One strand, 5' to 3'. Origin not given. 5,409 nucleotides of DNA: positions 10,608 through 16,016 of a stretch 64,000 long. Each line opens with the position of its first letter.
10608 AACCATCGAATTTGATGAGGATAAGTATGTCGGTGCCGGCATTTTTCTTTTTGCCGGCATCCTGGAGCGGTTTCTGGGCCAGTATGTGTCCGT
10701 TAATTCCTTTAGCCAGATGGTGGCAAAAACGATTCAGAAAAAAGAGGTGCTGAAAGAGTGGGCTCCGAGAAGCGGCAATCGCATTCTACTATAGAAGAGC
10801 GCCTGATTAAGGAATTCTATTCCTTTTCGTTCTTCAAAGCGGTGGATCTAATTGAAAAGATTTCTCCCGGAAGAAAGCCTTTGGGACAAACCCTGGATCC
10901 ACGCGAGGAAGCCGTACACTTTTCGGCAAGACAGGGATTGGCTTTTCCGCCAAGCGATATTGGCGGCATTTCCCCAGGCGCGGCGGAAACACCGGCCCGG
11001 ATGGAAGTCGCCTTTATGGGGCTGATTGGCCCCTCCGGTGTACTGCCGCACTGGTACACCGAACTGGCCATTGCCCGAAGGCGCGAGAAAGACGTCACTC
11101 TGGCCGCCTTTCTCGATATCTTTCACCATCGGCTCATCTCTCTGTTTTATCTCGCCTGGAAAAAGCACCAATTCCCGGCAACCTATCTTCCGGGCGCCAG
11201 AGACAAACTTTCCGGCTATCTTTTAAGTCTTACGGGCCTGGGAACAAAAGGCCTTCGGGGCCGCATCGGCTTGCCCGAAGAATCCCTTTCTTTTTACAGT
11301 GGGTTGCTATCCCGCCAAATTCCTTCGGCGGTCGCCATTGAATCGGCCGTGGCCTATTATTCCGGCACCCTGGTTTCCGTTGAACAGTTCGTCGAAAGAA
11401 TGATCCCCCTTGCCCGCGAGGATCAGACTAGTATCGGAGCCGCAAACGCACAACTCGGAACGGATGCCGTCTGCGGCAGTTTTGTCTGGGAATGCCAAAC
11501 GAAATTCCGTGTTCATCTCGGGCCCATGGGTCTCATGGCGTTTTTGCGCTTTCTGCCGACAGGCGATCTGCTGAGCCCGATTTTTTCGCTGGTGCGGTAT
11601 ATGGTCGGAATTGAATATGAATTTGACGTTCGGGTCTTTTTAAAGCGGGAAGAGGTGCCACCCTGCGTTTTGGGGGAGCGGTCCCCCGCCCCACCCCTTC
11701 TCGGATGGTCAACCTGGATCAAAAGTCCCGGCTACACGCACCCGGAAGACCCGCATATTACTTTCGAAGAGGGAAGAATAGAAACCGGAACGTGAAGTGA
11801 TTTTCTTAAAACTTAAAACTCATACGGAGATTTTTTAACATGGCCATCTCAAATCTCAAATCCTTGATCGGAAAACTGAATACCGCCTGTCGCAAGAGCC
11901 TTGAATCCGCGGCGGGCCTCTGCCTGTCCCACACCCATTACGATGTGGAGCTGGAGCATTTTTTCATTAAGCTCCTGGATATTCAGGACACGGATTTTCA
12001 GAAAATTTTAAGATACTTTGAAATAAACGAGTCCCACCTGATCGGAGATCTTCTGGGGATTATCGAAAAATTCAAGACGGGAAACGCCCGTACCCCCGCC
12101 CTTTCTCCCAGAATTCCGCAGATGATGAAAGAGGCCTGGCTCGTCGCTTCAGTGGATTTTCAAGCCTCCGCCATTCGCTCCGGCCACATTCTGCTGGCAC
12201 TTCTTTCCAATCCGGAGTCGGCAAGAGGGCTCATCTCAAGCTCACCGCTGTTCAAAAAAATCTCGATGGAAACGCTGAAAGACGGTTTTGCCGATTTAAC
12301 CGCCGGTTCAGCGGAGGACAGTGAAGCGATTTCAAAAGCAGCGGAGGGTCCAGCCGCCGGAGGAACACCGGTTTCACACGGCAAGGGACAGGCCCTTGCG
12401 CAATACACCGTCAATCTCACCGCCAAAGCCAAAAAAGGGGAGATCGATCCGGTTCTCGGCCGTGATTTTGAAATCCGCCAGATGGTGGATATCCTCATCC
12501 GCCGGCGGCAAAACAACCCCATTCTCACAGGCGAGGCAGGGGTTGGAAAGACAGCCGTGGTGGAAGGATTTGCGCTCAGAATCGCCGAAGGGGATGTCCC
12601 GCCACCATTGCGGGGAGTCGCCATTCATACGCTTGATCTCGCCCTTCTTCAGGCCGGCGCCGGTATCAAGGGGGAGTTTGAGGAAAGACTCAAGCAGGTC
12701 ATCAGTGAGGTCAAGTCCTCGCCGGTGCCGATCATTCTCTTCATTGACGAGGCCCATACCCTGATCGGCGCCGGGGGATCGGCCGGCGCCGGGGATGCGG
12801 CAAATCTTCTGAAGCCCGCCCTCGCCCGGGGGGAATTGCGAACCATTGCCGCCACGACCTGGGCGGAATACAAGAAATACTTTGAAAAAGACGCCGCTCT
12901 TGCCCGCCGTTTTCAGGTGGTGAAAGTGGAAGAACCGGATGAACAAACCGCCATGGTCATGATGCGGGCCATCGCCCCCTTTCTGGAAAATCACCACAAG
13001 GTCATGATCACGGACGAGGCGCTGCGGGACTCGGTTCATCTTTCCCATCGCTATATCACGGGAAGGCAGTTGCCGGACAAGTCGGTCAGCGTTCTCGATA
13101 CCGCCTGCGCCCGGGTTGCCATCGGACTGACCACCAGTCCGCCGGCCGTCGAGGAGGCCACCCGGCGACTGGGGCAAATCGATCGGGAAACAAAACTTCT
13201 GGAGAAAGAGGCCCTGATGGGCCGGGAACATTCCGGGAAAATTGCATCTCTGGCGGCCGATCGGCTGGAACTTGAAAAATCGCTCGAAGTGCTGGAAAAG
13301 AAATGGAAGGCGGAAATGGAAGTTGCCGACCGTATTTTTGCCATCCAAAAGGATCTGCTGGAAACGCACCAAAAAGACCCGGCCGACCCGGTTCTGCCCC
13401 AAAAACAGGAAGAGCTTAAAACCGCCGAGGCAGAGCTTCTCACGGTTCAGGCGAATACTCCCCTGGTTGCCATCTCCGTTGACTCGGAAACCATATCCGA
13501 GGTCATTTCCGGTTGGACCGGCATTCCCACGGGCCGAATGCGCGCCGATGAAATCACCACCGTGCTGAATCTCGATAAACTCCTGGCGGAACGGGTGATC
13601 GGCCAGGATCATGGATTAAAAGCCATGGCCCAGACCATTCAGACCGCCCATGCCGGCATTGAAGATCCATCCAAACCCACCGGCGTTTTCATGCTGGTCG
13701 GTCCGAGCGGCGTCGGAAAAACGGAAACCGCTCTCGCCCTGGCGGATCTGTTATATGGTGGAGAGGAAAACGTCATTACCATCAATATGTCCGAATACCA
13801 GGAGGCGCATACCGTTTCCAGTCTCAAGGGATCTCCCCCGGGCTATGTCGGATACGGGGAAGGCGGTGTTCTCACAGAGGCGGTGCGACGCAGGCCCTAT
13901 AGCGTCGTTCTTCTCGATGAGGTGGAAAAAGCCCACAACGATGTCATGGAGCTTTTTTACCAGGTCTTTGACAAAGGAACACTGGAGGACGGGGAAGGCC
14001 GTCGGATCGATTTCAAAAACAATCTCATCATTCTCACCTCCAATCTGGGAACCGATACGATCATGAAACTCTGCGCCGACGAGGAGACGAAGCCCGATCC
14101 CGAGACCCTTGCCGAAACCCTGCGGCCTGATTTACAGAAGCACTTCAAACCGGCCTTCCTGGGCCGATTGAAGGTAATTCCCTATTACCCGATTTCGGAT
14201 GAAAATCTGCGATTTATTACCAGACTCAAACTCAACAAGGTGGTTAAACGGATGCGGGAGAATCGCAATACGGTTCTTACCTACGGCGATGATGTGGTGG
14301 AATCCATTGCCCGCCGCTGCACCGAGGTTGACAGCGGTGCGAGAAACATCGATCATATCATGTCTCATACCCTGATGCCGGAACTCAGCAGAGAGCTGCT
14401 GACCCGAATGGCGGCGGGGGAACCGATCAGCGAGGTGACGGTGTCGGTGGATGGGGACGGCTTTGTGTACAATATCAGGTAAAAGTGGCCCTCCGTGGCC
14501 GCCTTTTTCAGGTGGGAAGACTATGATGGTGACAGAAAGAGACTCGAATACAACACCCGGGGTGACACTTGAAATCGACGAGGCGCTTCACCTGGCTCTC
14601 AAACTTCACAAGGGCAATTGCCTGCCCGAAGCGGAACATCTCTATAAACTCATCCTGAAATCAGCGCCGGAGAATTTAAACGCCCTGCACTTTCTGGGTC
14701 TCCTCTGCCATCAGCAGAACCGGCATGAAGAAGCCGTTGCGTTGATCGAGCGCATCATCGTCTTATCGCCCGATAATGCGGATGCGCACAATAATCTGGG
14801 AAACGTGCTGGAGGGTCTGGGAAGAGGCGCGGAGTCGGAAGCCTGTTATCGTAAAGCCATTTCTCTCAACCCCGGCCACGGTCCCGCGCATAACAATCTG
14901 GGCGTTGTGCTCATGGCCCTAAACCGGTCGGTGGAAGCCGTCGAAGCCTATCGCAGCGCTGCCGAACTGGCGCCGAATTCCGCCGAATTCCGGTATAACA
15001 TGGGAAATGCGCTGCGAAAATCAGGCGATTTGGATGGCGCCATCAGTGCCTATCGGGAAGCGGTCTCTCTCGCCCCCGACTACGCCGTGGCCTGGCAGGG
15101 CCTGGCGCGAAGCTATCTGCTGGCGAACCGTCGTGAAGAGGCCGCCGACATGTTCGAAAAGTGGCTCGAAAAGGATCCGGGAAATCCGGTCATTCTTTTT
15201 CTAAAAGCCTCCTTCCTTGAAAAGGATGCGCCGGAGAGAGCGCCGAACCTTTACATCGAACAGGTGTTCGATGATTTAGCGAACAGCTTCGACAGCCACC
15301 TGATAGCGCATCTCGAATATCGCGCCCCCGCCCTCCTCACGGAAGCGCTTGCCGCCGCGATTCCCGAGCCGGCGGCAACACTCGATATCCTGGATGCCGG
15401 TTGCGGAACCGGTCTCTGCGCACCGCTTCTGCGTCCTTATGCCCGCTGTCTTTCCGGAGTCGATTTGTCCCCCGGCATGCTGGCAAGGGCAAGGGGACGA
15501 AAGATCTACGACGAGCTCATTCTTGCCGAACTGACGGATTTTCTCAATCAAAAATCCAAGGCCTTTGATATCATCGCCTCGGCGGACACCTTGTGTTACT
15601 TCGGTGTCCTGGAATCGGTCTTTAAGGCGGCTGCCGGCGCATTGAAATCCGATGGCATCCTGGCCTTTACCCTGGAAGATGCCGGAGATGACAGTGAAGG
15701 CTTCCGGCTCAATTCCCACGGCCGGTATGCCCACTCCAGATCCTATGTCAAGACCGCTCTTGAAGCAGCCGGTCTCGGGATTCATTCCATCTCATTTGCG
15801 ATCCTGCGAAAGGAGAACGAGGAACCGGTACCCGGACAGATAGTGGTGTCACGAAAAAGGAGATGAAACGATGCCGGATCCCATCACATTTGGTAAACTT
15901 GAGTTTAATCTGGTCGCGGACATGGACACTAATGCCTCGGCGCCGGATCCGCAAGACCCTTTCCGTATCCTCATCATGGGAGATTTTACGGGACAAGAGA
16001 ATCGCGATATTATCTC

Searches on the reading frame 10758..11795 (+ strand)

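Call 5: search_protein_families(library=pfam, proteins=[window:10758-11795:+], max_evalue=0.01)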
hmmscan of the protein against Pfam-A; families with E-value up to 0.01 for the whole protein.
window:10758-11795:+ (345 aa): 1 family
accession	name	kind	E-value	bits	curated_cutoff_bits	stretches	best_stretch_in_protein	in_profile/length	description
PF06996.16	T6SS_TssG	-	1.4e-96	323.8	24.6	1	20-321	2-303/304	Type VI secretion, TssG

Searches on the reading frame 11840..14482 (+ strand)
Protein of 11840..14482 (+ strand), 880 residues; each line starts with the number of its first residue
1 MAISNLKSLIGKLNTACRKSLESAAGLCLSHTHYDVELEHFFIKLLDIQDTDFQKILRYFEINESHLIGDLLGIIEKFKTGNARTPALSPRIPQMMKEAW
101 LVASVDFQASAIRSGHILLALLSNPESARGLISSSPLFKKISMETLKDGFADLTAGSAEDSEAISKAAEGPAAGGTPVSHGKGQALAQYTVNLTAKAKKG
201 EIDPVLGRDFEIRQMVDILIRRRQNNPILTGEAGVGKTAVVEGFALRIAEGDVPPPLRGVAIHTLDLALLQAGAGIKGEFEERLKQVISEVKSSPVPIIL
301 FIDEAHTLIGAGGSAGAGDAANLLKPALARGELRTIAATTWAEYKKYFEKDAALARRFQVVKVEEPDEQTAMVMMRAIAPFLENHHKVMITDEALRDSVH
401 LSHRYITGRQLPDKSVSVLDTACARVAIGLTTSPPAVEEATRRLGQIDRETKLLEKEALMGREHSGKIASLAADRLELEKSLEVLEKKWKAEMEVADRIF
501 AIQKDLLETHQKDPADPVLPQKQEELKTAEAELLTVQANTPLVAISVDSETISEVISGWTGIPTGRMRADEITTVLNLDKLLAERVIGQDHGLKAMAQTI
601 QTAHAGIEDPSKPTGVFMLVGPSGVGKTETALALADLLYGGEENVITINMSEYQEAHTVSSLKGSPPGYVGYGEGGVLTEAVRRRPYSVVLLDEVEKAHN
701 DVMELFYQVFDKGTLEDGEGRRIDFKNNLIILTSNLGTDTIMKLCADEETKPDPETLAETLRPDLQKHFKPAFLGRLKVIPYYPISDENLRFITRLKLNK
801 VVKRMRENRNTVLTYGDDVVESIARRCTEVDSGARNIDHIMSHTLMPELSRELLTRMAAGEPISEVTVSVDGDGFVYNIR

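Call 5: search_protein_families(library=pfam, proteins=[window:11840-14482:+], max_evalue=0.01)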
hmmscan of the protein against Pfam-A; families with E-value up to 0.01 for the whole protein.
window:11840-14482:+ (880 aa): 22 families
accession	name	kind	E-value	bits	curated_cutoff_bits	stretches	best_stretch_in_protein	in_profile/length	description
PF07724.20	AAA_2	-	3e-58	197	27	1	612-779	1-165/166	AAA domain (Cdc48 subfamily)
PF17871.7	AAA_lid_9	-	4.8e-27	94.4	22.8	1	368-459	2-93/104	AAA lid domain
PF00004.35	AAA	-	1.7e-18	67.8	21.2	2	228-359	2-124/131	ATPase family associated with various cellular activities (AAA)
PF10431.15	ClpB_D2-small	-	2.7e-13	50.2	21.9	1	786-859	2-74/81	C-terminal, D2-small domain, of ClpB protein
PF07728.20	AAA_5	-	4.3e-12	46.7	22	1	617-735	2-122/139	AAA domain (dynein-related subfamily)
PF13191.12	AAA_16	-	9.7e-12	46.1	32.6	1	205-251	2-51/167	AAA ATPase domain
PF13401.12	AAA_22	-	3.7e-11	43.9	27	1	614-711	5-109/130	AAA domain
PF20720.3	nSTAND3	-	7.2e-06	26.2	27.2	0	614-657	17-58/155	Novel STAND NTPase 3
PF12775.13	AAA_7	-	2.9e-05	24.1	25.8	0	617-660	36-79/181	P-loop containing dynein motor region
PF01637.24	ATPase_2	-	4.9e-05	23.7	33.2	0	208-245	4-41/225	ATPase domain predominantly from Archaea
PF13481.12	AAA_25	-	0.0001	22.5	27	0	228-254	37-63/195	AAA domain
PF13604.12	AAA_30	-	0.00015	22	27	0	215-306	9-98/191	AAA domain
PF06414.18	Zeta_toxin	-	0.00022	21.2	22.3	1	607-658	10-60/199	Zeta toxin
PF00158.32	Sigma54_activat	-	0.00024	21.3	20.2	0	608-730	16-138/168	Sigma-54 interaction domain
PF13479.12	AAA_24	-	0.00025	21.4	27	0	617-716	5-94/195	AAA domain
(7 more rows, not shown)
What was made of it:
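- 11840..14482 (+): clpV/tssH (880 aa), the proposed partner of the LLDEII motif. Pfam AAA_2, AAA_lid_9, ClpB_D2-small (call 5).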

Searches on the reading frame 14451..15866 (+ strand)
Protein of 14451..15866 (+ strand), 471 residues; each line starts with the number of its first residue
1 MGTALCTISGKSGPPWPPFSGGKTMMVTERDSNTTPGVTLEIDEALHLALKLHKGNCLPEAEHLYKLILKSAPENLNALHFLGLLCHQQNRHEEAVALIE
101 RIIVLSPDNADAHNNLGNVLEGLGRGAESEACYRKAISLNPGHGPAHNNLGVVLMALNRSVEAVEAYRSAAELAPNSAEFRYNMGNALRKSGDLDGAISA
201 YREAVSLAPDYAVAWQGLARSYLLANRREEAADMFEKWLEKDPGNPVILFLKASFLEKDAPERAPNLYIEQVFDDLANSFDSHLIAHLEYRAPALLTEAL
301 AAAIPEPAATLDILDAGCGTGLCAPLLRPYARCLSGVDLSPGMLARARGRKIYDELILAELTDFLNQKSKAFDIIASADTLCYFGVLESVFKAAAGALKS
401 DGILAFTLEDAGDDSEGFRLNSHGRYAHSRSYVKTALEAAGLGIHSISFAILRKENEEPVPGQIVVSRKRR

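Call 5: search_protein_families(library=pfam, proteins=[window:14451-15866:+], max_evalue=0.01)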
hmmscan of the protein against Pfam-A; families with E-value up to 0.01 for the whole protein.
window:14451-15866:+ (471 aa): 31 families (the best 25 are shown)
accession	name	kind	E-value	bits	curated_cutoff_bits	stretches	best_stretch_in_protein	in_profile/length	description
PF07719.23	TPR_2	-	1.7e-34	115.5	27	4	178-211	1-34/34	Tetratricopeptide repeat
PF00515.34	TPR_1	-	3e-34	115.9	27.8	3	110-142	1-33/34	Tetratricopeptide repeat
PF13431.12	TPR_17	-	1.8e-31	106.2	24.4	3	132-164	1-33/34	Tetratricopeptide repeat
PF13181.12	TPR_8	-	2.6e-28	96.2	25.7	2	178-211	1-34/34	Tetratricopeptide repeat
PF13414.12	TPR_11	-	8.5e-27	93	26.8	3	83-124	1-42/42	TPR repeat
PF13432.12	TPR_16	-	4.9e-26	91.2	32.7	3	182-246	1-65/65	Tetratricopeptide repeat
PF13428.12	TPR_14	-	2.1e-24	83.9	23.5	3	180-220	3-43/44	Tetratricopeptide repeat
PF14559.12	TPR_19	-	3e-24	85.5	25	4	189-248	2-61/68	Tetratricopeptide repeat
PF13176.12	TPR_7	-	2.1e-23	80.8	27.9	2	214-246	1-35/36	Tetratricopeptide repeat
PF13424.12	TPR_12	-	1.8e-19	70.1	30.1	3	181-239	6-72/77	Tetratricopeptide repeat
PF08241.18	Methyltransf_11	-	1.2e-13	52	21.2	1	314-406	1-95/95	Methyltransferase domain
PF07721.20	TPR_4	-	4e-12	45.9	27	0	78-101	3-26/26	Tetratricopeptide repeat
PF13649.12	Methyltransf_25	-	1e-11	45.8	27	1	313-402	1-97/97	Methyltransferase domain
PF13489.12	Methyltransf_23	-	1.3e-11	45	27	1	292-440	5-157/164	Methyltransferase domain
PF23914.1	TPR_CcmH_CycH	-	2.5e-11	44.1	42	1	150-240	56-149/158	Cytochrome c-type biogenesis protein H TPR domain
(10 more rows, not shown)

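Call 71: search_protein_families(library=ncbifam, proteins=[window:14451-15866:+], max_evalue=0.001)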
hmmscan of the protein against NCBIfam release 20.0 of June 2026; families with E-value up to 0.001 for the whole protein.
window:14451-15866:+ (471 aa): 33 families (the best 25 are shown)
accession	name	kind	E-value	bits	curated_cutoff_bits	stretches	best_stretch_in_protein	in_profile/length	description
NF040959.1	MamA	equivalog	6.6e-28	97.6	200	2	132-240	93-201/204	magnetosome protein MamA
TIGR02917.1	PEP_TPR_lipo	equivalog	2.1e-23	82.2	312.2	2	140-256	529-645/899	XrtA/PEP-CTERM system TPR-repeat protein PrsT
TIGR02521.1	type_IV_pilW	equivalog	1e-19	71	154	2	118-256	73-213/234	type IV pilus biogenesis/stability protein PilW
NF033762.1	social_mot_Tgl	equivalog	3.6e-18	65.8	225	3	131-204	52-126/252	social motility TPR repeat lipoprotein Tgl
NF033920.0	C39_PA2778_fam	equivalog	5.4e-16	58.8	150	2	39-141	153-255/255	PA2778 family cysteine peptidase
TIGR02552.1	LcrH_SycD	equivalog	3.5e-13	49.5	104.8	2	65-180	7-122/136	SycD/LcrH family type III secretion system chaperone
NF033758.1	gliding_GltE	equivalog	5.3e-13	48.7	225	1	108-223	84-199/411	adventurous gliding motility TPR repeat lipoprotein GltE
NF052415.1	T3SS_chap_SctY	equivalog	4.5e-12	46.4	70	1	60-138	24-105/106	type III secretion apparatus assembly chaperone SctY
TIGR02072.1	BioC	equivalog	5.1e-10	39.6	184.95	1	304-407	27-133/244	malonyl-ACP O-methyltransferase BioC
NF045667.1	MTase_DVU1556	equivalog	6e-10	38.9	155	1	299-444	13-162/213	DVU_1556 family methyltransferase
TIGR00540.1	TPR_hemY_coli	hypoth_equivalog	9.8e-09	34.4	142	1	69-136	319-385/385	heme biosynthesis-associated TPR protein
NF007610.0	PRK10258.1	equivalog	2.2e-08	33.8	342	1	298-407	32-139/251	malonyl-ACP O-methyltransferase BioC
NF008391.2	PRK11189.1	equivalog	4.4e-08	33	250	0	110-184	65-139/297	lipoprotein NlpI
TIGR01983.1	UbiG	equivalog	2.6e-07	30.2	102.95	1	307-407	47-152/228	bifunctional 2-polyprenyl-6-hydroxyphenol methylase/3-demethylubiquinol 3-O-methyltransferase UbiG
TIGR03939.1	PGA_TPR_OMP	equivalog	2.7e-07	29.2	366.65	0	153-244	62-152/800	poly-beta-1,6 N-acetyl-D-glucosamine export porin PgaA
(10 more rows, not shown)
